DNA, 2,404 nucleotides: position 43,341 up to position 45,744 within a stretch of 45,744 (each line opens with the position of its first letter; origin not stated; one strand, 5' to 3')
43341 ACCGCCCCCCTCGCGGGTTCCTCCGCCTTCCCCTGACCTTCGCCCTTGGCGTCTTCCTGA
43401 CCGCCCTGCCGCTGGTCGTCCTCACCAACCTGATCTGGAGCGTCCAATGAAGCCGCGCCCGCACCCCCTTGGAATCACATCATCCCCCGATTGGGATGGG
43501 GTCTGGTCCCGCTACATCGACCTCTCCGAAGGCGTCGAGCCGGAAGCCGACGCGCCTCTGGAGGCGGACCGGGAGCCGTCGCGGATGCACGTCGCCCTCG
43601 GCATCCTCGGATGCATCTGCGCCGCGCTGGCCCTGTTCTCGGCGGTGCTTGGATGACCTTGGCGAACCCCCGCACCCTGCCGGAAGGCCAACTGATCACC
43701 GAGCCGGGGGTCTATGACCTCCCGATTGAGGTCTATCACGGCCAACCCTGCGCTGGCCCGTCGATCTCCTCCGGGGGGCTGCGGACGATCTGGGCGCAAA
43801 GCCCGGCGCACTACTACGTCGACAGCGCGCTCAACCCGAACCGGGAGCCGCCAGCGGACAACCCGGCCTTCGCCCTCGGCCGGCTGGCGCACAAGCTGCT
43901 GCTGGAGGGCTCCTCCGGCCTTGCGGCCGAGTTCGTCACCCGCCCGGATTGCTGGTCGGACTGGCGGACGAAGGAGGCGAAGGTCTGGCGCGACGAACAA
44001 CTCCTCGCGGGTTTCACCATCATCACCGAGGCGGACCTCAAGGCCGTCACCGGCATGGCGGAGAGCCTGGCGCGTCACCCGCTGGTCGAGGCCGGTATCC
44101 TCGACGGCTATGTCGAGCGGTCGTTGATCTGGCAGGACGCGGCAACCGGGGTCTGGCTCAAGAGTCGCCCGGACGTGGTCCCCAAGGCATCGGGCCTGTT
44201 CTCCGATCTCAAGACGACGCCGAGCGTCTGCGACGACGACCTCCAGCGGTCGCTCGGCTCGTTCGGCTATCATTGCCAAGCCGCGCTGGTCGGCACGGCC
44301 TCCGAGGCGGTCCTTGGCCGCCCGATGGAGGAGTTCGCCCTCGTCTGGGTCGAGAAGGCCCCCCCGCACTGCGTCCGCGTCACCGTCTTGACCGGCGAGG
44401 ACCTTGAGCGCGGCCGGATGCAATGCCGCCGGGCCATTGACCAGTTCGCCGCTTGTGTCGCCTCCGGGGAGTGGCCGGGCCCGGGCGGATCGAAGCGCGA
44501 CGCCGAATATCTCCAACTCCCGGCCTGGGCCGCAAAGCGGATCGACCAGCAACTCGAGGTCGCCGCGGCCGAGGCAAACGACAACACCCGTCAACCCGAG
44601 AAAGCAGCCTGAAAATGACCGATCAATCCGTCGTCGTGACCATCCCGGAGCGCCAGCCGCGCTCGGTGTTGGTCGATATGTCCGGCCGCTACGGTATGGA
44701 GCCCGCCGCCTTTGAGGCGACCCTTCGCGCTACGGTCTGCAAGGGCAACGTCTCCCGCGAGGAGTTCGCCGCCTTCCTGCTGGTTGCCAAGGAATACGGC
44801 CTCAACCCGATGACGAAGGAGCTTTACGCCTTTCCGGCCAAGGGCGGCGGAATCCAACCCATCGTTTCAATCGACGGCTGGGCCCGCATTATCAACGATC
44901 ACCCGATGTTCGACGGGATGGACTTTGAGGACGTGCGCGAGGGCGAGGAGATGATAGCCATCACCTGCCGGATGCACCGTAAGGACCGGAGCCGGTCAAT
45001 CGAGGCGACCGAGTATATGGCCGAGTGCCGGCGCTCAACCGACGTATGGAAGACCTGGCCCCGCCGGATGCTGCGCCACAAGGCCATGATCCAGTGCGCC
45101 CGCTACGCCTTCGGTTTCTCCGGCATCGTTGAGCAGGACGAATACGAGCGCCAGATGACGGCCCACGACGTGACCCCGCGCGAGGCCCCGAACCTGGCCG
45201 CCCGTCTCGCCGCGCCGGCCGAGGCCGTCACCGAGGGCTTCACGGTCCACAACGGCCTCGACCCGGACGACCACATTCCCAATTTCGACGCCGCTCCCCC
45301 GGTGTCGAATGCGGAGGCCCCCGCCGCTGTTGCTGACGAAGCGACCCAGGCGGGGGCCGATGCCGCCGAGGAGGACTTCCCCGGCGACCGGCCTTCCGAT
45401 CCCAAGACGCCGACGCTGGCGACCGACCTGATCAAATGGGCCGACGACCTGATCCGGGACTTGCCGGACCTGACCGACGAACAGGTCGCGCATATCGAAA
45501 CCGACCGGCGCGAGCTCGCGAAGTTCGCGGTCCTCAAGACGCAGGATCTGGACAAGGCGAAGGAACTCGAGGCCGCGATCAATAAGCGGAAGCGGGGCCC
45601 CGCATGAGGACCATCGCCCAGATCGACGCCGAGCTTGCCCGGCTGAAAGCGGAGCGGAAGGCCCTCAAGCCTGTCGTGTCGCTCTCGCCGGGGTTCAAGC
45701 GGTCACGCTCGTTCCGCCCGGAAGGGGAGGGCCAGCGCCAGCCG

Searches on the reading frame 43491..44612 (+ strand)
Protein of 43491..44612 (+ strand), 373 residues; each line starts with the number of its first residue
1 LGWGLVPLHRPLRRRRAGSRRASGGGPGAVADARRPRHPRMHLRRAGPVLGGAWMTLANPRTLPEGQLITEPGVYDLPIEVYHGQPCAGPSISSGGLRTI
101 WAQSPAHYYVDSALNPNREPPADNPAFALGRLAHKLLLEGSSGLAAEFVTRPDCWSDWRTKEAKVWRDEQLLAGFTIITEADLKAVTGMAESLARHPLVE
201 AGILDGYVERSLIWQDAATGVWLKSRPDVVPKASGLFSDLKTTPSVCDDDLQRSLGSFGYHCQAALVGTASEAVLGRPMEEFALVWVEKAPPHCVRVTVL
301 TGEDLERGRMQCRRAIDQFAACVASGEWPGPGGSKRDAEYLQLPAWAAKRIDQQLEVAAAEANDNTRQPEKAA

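Call 89: search_protein_families(library=phrogs, proteins=[window:43491-44612:+], max_evalue=0.0001)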
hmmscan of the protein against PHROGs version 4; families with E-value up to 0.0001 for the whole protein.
window:43491-44612:+ (373 aa): 2 families
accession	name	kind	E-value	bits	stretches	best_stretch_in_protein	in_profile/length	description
phrog_412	-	DNA, RNA and nucleotide metabolism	2.2e-70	239.1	1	65-363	131-422/440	exonuclease VIII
phrog_607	-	DNA, RNA and nucleotide metabolism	2.2e-17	63.6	1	168-333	696-861/883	exonuclease VII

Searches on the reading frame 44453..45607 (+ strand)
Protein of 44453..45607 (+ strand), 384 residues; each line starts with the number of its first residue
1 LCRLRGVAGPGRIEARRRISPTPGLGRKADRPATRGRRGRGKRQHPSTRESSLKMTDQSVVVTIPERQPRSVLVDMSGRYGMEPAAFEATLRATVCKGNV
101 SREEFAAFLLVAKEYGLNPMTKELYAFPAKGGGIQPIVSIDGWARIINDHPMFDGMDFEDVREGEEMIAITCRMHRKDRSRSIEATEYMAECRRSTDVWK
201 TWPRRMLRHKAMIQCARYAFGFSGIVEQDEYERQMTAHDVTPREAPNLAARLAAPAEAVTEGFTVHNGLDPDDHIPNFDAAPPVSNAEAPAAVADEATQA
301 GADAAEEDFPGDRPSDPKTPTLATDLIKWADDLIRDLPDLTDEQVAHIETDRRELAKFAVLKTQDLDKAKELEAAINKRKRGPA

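Call 89: search_protein_families(library=phrogs, proteins=[window:44453-45607:+], max_evalue=0.0001)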
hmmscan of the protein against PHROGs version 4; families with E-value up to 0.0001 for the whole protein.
window:44453-45607:+ (384 aa): 6 families
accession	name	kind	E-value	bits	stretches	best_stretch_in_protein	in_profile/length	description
phrog_252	-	DNA, RNA and nucleotide metabolism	4.6e-68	230.6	1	73-246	12-195/263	Bet-like ssDNA annealing protein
phrog_10056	-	DNA, RNA and nucleotide metabolism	1.3e-46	160.4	1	97-247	38-202/302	RecT-like ssDNA annealing protein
phrog_8375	-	unknown function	3.1e-15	56.8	1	79-139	18-78/79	-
phrog_2760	-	DNA, RNA and nucleotide metabolism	2e-14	54.6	1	97-245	31-202/257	RecT-like ssDNA annealing protein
phrog_2780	-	DNA, RNA and nucleotide metabolism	1.8e-12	48.3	1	89-345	42-248/369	RecT-like ssDNA annealing protein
phrog_12233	-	DNA, RNA and nucleotide metabolism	1.2e-09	39.3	1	189-238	14-63/158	RecT-like ssDNA annealing protein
